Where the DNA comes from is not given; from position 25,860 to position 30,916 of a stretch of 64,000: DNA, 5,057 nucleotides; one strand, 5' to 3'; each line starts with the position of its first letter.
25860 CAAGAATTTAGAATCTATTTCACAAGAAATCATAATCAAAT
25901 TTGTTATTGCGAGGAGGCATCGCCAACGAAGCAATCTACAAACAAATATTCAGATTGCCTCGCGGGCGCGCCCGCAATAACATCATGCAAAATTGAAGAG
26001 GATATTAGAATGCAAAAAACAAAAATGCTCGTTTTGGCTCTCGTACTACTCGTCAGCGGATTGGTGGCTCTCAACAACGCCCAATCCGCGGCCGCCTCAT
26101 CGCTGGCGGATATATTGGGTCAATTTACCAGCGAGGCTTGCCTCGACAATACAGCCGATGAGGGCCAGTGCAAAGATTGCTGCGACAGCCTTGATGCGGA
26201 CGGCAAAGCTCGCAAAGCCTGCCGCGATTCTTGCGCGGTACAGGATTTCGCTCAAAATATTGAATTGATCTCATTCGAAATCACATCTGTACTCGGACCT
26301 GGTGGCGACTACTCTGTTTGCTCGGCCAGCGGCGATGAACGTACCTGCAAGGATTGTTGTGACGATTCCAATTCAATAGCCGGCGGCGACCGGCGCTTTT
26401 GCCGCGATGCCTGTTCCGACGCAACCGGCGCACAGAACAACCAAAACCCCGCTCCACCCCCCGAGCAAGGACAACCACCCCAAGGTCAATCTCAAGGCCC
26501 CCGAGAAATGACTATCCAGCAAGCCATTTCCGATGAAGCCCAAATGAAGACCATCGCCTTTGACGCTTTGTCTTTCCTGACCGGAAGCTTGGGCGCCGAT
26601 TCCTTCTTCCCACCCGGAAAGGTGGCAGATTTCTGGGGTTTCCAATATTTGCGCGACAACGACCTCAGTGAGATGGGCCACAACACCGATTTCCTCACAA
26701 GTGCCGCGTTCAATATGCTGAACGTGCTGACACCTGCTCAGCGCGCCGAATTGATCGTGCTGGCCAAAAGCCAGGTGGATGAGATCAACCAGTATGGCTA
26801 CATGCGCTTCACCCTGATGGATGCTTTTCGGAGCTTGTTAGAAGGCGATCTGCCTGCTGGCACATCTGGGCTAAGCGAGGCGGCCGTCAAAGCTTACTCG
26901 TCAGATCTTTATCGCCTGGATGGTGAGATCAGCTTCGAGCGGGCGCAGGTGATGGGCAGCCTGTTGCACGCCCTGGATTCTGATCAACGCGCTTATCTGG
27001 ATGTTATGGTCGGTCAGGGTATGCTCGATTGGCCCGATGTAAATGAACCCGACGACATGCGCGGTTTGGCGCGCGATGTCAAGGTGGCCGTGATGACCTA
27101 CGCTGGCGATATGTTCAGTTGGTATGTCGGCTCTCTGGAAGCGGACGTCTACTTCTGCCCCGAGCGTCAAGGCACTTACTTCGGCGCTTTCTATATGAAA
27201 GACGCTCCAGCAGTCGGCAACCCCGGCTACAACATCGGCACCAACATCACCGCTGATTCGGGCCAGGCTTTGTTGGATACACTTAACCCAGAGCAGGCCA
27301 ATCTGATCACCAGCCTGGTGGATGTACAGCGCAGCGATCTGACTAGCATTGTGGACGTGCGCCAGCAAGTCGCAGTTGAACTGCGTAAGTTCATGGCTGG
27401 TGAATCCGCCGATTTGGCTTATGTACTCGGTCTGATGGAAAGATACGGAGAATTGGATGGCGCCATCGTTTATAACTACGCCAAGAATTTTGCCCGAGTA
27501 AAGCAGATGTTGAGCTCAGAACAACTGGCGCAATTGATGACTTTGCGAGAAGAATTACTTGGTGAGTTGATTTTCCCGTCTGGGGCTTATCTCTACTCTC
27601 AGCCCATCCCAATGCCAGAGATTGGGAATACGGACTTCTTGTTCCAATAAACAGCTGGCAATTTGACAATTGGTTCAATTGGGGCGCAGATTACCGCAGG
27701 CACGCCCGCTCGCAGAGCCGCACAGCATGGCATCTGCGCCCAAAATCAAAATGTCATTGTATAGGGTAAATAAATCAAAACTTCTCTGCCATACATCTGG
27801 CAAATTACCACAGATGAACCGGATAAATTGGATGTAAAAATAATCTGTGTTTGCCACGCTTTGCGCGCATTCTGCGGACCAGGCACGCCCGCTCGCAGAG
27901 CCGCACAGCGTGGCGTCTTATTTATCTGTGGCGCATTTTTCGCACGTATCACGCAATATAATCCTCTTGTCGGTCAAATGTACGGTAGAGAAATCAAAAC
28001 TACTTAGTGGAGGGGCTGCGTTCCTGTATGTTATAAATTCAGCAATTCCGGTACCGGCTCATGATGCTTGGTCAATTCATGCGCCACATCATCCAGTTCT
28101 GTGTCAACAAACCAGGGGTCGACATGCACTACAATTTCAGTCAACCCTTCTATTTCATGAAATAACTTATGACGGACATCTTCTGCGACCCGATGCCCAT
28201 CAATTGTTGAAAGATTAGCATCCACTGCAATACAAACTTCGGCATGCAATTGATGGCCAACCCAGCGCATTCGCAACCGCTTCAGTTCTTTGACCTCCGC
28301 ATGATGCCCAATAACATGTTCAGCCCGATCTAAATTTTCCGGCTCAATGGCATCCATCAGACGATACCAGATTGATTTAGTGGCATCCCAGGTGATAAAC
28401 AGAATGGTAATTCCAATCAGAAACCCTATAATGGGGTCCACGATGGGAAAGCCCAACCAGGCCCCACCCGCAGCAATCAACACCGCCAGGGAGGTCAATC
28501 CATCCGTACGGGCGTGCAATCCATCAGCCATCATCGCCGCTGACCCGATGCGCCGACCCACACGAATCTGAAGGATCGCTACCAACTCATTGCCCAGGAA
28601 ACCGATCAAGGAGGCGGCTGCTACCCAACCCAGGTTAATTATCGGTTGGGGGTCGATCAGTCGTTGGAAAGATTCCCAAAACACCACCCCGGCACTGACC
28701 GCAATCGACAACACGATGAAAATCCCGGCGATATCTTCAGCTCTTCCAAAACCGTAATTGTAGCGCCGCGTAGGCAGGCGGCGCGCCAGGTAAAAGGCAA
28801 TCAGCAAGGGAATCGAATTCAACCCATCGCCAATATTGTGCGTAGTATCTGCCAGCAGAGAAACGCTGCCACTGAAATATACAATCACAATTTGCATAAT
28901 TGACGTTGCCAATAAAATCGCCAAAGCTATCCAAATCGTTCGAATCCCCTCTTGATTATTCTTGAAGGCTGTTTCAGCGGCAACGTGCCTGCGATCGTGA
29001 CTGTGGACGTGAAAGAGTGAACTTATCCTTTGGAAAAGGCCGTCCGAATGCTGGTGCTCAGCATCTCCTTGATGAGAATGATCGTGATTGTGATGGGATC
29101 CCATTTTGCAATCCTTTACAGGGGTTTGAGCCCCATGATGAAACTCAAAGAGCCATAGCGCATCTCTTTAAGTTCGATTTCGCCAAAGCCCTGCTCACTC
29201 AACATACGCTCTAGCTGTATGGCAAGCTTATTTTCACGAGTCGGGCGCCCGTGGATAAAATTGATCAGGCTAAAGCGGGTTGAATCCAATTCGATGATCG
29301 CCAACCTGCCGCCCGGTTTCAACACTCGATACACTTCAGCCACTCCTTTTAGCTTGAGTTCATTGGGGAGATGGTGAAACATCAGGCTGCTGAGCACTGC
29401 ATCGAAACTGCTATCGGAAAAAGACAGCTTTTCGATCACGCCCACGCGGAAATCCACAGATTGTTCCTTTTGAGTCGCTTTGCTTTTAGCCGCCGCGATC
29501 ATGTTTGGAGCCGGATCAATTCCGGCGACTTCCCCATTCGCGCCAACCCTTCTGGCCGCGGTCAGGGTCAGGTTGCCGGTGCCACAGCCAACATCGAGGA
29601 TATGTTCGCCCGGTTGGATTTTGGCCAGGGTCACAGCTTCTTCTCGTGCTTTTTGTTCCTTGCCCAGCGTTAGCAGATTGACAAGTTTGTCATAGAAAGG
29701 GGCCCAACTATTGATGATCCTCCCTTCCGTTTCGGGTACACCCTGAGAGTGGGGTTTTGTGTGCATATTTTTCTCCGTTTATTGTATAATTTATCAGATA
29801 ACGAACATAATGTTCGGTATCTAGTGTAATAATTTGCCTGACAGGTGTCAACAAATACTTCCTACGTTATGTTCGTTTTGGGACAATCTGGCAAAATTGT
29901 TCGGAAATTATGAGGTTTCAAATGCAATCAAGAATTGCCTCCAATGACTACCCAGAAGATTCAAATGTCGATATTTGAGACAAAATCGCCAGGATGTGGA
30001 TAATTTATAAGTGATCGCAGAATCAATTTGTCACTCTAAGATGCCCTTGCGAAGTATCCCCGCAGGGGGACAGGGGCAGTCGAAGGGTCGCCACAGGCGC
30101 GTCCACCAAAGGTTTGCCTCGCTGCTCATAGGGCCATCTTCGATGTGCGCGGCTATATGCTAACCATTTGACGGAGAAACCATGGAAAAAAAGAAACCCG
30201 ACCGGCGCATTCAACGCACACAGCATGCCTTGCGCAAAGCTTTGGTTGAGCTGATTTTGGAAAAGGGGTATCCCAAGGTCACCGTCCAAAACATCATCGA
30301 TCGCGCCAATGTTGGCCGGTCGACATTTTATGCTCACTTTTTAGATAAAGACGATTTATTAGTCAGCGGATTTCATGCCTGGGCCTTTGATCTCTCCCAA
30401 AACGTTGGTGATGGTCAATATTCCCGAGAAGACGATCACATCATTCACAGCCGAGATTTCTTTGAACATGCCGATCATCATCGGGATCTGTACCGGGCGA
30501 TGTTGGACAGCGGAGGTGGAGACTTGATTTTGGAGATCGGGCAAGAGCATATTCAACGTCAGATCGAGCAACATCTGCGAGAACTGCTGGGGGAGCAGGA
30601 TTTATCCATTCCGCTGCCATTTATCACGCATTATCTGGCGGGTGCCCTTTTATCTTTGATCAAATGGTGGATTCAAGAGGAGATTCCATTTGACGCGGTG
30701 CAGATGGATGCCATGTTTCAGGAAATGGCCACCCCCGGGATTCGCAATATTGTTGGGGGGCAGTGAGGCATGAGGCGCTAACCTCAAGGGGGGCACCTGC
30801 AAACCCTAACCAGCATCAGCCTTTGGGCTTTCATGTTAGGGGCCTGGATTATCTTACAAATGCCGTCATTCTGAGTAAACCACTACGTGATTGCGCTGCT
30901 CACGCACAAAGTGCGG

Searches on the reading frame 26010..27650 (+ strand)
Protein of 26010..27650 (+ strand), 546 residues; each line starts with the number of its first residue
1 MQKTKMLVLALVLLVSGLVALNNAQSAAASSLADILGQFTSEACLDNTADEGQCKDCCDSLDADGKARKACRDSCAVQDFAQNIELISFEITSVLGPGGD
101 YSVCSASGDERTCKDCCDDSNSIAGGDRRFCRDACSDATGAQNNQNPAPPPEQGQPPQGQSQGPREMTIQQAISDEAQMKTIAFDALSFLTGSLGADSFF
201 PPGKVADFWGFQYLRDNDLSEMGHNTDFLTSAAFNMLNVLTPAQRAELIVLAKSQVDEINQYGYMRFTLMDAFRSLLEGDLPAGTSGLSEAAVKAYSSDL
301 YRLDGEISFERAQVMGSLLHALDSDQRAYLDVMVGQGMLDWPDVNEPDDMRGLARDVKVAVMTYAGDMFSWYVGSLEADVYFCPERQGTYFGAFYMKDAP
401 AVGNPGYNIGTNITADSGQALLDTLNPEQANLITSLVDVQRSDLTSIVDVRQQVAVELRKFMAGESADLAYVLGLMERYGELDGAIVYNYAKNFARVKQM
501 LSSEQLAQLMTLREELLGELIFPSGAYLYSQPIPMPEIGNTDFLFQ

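Call 31: search_protein_families(library=ncbifam, proteins=[window:26010-27650:+], max_evalue=0.00001)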
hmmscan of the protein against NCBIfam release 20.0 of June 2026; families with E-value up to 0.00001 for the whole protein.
window:26010-27650:+ (546 aa): 0 families

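Call 54: search_protein_families(library=pfam, proteins=[window:26010-27650:+], max_evalue=1)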
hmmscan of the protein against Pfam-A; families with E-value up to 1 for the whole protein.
window:26010-27650:+ (546 aa): 2 families
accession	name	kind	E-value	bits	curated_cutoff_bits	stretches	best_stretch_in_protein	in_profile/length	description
PF07813.17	LTXXQ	-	0.014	16.5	24.3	0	240-331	15-97/100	LTXXQ motif family protein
PF22660.2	RS_preATP-grasp-like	-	0.15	12.9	27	0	56-94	35-73/98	Ribonucleotide synthetase preATP-grasp domain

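Call 56: find_homologous_proteins(query=window:26010-27650:+, max_evalue=0.00001)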
Query window:26010-27650:+ (546 aa): 3800 proteins with E <= 0.00001 among 8000 candidates; the best 120 are listed.
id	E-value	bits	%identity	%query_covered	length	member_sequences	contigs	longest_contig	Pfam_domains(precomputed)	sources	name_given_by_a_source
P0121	0.0e+0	1231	100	100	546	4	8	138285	-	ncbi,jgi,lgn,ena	-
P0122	0.0e+0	1066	85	100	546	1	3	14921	-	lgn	-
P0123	1.1e-276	937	77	94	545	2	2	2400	-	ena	-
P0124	7.4e-266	901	72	98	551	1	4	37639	-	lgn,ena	-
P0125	5.9e-256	869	70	100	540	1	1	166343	-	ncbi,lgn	-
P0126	3.3e-252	856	69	98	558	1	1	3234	-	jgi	jgi:hypothetical protein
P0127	1.9e-250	850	68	100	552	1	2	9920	-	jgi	-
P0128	6.7e-242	822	69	95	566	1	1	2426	-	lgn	-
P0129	1.0e-241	822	65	100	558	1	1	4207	-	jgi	jgi:hypothetical protein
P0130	5.1e-241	819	70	93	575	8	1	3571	-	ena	-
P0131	2.0e-235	801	69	93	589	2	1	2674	-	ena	-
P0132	5.6e-235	799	64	100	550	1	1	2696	-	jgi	jgi:Spy/CpxP family protein refolding chaperone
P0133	3.7e-232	790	56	100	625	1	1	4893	-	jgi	-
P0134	3.0e-229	780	67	93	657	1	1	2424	-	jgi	jgi:hypothetical protein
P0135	6.1e-229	779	67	93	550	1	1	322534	PF07813.18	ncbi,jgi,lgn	-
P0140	5.7e-213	727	60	100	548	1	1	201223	PF07813.18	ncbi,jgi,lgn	-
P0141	4.5e-211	720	60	98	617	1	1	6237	PF07813.18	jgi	jgi:hypothetical protein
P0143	8.3e-206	703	69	69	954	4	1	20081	PF01731.27,PF07813.18,PF08450.19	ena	-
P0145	3.0e-201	688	61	92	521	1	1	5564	PF07813.18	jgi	jgi:Spy/CpxP family protein refolding chaperone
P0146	9.9e-201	686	60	95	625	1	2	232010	PF07813.18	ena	-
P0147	7.3e-198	677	72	76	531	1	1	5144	PF07813.18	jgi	jgi:hypothetical protein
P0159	5.2e-181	621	57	93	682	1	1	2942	PF07813.18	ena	-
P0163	1.8e-179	616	72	69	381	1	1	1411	PF07813.18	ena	-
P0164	3.1e-179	615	55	94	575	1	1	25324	PF07813.18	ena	-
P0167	6.1e-178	611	66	76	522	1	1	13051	PF07813.18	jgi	jgi:hypothetical protein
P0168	4.3e-177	608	73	70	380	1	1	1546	PF07813.18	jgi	jgi:Spy/CpxP family protein refolding chaperone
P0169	6.7e-177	608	73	69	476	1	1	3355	PF07813.18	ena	-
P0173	1.6e-176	607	65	76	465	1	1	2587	PF07813.18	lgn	-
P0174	2.8e-176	606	69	72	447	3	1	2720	PF07813.18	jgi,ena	-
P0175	4.7e-176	605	55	94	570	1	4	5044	PF07589.17,PF07813.18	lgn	-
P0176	1.0e-175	604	72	70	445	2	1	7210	PF07813.18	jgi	jgi:Spy/CpxP family protein refolding chaperone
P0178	1.3e-175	604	71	70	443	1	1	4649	PF07813.18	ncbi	-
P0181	1.2e-174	600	63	84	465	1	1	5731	PF07813.18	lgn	-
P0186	2.2e-174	599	70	71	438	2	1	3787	PF07813.18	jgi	-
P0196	4.2e-173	595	64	76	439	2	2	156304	PF07813.18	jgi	jgi:hypothetical protein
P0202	9.5e-173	594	68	74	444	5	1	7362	PF07813.18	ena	-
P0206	1.4e-172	593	65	76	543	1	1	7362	PF07813.18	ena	-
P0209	1.7e-172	593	70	71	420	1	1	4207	PF07813.18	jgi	jgi:Spy/CpxP family protein refolding chaperone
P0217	9.6e-172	591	70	69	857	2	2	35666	PF07603.18,PF07813.18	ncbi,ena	-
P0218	1.1e-171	591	65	75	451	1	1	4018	PF07813.18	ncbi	ncbi:MAG: hypothetical protein WCI67_16955 [Chloroflexales bacterium]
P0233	8.8e-171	588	69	74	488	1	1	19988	PF07813.18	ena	-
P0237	1.4e-170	587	69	71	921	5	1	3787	PF22352.3,PF00801.27,PF07603.18,PF07813.18,PF18911.7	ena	-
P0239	1.8e-170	587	70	69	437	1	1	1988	PF07813.18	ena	-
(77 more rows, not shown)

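Call 57: find_encoding_contigs(protein=P0121, flank=1000, max_places=3)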
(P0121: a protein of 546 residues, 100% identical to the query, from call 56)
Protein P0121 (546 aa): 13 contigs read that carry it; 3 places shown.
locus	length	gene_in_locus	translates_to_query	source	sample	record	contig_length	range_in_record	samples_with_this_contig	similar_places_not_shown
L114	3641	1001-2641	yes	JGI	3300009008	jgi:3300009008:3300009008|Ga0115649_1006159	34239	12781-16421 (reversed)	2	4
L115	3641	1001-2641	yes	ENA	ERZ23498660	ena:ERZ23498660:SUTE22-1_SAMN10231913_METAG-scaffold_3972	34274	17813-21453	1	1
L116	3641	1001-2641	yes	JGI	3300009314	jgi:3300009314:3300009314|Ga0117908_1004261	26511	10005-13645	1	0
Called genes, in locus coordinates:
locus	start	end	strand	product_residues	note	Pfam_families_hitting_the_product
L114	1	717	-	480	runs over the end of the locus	PF00155:Aminotran_1_2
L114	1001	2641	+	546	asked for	-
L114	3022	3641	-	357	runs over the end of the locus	PF01545:Cation_efflux, PF16916:ZT_dimer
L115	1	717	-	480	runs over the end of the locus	PF00155:Aminotran_1_2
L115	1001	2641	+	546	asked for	-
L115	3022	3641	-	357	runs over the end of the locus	PF01545:Cation_efflux, PF16916:ZT_dimer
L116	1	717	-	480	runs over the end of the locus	PF00155:Aminotran_1_2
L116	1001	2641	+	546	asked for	-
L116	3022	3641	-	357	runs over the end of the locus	PF01545:Cation_efflux, PF16916:ZT_dimer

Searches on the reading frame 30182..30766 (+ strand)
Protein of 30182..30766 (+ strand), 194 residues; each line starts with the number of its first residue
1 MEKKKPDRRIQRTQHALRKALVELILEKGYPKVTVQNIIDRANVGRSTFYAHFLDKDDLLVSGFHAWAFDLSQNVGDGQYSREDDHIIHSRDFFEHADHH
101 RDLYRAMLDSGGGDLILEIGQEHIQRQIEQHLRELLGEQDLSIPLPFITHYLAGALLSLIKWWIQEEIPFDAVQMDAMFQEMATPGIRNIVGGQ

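Call 9: search_protein_families(library=pfam, proteins=[window:30182-30766:+])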
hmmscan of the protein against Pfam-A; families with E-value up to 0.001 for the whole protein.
window:30182-30766:+ (194 aa): 2 families
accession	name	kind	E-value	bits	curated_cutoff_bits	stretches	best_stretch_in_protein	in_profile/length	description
PF00440.29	TetR_N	-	1.3e-11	44.6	24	1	19-60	3-44/47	Bacterial regulatory proteins, tetR family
PF14278.11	TetR_C_8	-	1.2e-09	38.6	26.1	1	91-183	8-101/103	Transcriptional regulator C-terminal region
